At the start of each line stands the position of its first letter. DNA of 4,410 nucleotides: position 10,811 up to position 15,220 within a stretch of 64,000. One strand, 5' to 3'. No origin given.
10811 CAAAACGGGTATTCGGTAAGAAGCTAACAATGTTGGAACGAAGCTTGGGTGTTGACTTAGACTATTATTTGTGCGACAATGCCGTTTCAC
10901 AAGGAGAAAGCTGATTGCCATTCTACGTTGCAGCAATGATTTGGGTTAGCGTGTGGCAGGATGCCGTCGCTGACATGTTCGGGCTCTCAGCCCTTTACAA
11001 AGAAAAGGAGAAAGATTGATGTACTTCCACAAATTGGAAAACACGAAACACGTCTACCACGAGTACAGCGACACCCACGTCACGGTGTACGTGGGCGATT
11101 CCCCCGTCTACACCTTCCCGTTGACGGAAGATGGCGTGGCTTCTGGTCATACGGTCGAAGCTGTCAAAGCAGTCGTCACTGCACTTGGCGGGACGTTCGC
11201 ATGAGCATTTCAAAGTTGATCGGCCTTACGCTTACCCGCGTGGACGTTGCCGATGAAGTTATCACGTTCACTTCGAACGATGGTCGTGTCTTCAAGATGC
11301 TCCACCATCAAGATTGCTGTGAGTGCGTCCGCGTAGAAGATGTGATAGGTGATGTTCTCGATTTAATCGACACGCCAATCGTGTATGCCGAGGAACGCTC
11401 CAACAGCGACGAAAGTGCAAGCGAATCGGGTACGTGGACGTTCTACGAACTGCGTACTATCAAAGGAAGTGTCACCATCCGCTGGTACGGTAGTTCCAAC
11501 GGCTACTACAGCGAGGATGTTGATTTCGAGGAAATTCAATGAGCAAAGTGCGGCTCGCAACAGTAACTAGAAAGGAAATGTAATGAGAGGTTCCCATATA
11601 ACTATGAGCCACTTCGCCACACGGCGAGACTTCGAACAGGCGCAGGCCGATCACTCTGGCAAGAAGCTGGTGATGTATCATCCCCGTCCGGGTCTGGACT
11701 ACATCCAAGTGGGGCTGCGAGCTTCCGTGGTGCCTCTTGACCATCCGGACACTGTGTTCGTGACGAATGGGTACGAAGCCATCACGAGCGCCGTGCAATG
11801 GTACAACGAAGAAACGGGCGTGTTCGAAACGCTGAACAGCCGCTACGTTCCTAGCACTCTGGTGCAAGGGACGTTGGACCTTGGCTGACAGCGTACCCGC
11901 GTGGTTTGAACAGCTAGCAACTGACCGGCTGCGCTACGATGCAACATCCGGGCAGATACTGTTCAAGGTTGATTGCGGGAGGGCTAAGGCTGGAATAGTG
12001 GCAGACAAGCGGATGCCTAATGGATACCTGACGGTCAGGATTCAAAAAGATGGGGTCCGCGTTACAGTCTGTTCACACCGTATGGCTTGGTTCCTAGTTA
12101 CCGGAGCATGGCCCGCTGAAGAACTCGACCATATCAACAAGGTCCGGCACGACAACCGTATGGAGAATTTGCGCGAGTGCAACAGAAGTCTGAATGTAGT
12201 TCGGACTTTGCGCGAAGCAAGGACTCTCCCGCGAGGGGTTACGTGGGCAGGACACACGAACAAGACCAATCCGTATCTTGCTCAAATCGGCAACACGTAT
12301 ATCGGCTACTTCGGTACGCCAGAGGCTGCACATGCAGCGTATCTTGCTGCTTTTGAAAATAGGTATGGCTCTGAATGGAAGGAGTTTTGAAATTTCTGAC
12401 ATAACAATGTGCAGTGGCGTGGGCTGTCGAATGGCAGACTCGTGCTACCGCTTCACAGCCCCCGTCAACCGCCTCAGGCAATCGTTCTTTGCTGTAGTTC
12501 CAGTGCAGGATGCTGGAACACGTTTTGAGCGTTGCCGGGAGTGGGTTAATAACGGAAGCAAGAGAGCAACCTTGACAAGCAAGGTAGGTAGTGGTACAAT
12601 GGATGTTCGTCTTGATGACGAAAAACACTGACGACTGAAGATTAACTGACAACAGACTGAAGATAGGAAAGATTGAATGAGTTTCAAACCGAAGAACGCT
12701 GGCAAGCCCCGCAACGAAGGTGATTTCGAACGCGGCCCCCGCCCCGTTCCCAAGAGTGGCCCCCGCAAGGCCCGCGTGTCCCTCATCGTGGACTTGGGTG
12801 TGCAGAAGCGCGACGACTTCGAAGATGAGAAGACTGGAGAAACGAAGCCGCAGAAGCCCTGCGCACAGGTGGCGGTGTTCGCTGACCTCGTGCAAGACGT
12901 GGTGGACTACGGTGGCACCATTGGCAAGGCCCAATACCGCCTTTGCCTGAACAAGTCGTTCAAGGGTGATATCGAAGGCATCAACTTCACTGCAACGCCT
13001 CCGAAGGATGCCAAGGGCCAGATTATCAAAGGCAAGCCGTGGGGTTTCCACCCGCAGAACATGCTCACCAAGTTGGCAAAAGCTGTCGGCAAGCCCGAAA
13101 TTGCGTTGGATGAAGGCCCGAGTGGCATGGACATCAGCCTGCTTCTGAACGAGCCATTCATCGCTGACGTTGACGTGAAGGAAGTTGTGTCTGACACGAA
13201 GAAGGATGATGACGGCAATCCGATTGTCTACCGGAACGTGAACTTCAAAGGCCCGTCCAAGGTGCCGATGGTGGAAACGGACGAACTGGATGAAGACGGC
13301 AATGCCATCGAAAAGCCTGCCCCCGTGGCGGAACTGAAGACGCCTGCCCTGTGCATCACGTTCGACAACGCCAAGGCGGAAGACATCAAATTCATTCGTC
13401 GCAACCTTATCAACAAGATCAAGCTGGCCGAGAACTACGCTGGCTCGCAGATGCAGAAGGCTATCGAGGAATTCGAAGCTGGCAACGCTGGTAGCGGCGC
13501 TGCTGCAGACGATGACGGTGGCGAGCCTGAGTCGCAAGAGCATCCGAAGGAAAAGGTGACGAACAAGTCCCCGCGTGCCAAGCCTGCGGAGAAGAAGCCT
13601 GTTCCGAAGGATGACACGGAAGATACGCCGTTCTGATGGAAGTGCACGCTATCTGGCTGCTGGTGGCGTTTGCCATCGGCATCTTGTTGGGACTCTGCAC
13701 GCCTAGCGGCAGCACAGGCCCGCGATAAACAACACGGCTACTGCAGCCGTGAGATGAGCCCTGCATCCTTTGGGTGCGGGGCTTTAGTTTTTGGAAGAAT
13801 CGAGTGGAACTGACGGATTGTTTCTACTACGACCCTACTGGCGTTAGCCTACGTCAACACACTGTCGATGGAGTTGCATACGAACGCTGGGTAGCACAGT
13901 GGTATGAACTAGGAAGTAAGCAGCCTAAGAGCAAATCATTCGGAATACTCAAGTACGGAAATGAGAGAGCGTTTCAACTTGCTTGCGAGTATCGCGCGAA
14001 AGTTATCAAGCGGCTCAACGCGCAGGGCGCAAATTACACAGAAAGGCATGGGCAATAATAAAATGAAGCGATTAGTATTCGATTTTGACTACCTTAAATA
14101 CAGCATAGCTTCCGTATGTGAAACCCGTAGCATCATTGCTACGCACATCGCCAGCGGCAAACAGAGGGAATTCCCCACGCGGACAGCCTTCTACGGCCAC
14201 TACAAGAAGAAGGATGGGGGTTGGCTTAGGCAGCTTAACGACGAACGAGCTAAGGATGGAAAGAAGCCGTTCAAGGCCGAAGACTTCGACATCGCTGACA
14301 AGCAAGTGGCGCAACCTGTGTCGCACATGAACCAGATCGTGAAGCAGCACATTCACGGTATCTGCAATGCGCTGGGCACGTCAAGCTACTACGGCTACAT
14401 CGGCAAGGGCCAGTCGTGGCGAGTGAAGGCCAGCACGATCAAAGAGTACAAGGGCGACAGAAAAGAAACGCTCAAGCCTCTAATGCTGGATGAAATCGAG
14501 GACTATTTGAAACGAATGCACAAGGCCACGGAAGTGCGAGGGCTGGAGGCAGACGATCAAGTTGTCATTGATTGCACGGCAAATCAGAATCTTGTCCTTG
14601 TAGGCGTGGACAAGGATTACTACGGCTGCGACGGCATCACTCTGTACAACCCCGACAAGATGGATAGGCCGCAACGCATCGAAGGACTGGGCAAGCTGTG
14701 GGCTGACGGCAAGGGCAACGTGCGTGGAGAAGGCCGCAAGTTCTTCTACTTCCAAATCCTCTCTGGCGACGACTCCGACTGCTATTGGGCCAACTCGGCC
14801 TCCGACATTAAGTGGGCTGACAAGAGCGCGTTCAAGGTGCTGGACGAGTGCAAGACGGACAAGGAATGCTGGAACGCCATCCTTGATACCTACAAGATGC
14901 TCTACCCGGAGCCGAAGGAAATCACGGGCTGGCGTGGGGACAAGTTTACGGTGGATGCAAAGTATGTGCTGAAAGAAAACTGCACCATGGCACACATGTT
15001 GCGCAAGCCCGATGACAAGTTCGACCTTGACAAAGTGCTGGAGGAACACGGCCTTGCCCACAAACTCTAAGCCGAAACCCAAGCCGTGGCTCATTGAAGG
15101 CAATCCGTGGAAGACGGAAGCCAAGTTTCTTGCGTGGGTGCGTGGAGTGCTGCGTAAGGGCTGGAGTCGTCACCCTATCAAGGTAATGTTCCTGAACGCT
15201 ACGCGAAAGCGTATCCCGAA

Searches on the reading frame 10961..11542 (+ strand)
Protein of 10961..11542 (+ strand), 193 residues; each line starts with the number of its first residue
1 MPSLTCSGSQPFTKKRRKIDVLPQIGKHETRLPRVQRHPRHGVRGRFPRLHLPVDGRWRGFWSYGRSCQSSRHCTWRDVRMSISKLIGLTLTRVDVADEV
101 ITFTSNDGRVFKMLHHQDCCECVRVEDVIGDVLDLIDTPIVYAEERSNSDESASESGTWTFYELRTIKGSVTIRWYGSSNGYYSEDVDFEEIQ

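Call 57: search_protein_families(library=pfam, proteins=[window:10961-11542:+], max_evalue=0.01)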
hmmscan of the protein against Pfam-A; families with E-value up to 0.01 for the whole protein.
window:10961-11542:+ (193 aa): 1 family
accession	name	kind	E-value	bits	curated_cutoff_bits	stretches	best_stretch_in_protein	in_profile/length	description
PF24240.1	DUF7448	-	3.2e-27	95.4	27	1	85-189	2-104/104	Domain of unknown function (DUF7448)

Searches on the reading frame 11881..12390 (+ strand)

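Call 57: search_protein_families(library=pfam, proteins=[window:11881-12390:+], max_evalue=0.01)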
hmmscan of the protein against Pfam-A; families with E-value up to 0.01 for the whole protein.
window:11881-12390:+ (169 aa): 1 family
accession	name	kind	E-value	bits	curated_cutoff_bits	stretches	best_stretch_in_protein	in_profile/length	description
PF13392.12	HNH_3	-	4.1e-11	42.8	24.8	1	66-106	4-45/46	HNH endonuclease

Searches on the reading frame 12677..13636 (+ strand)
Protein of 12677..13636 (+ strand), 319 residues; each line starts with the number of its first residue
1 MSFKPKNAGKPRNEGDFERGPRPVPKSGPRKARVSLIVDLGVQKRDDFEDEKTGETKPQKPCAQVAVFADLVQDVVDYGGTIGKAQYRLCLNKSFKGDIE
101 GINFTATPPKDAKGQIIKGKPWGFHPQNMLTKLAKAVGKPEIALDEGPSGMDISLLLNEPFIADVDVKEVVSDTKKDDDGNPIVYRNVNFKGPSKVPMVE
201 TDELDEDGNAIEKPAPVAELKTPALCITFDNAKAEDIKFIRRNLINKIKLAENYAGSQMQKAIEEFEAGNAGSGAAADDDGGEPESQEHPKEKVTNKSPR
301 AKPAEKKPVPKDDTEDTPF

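Call 57: search_protein_families(library=pfam, proteins=[window:12677-13636:+], max_evalue=0.01)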
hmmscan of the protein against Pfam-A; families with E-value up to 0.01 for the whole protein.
window:12677-13636:+ (319 aa): 0 families

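Call 59: search_protein_families(library=pfam, proteins=[window:12677-13636:+], max_evalue=0.01)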
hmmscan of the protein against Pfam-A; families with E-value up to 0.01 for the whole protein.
window:12677-13636:+ (319 aa): 0 families

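Call 84: search_protein_families(library=phrogs, proteins=[window:12677-13636:+], max_evalue=0.001)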
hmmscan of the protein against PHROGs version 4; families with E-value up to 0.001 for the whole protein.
window:12677-13636:+ (319 aa): 3 families
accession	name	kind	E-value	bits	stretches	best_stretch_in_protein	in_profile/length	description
phrog_2544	-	unknown function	1.1e-42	147.8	1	44-319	97-362/362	-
phrog_32668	-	unknown function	1.2e-26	94.6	1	62-316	148-393/406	-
phrog_862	-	unknown function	2.2e-11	45.1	1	155-309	124-266/276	-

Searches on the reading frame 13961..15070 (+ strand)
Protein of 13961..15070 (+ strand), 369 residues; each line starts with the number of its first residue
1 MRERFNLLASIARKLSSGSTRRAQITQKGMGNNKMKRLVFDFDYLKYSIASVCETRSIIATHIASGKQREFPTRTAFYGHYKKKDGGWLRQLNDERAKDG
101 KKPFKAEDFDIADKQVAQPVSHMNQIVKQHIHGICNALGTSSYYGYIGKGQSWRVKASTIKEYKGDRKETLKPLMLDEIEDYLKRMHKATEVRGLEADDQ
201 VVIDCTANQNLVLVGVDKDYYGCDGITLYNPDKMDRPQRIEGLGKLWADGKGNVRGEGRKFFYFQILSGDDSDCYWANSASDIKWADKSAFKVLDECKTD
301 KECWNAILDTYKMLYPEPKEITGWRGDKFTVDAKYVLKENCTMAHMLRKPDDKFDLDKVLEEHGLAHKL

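Call 59: search_protein_families(library=pfam, proteins=[window:13961-15070:+], max_evalue=0.01)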
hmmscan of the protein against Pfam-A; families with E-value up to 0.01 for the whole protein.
window:13961-15070:+ (369 aa): 1 family
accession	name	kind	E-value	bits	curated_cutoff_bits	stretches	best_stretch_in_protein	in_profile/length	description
PF02739.22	5_3_exonuc_N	-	0.0015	18.7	34.3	1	155-222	62-136/164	5'-3' exonuclease, N-terminal resolvase-like domain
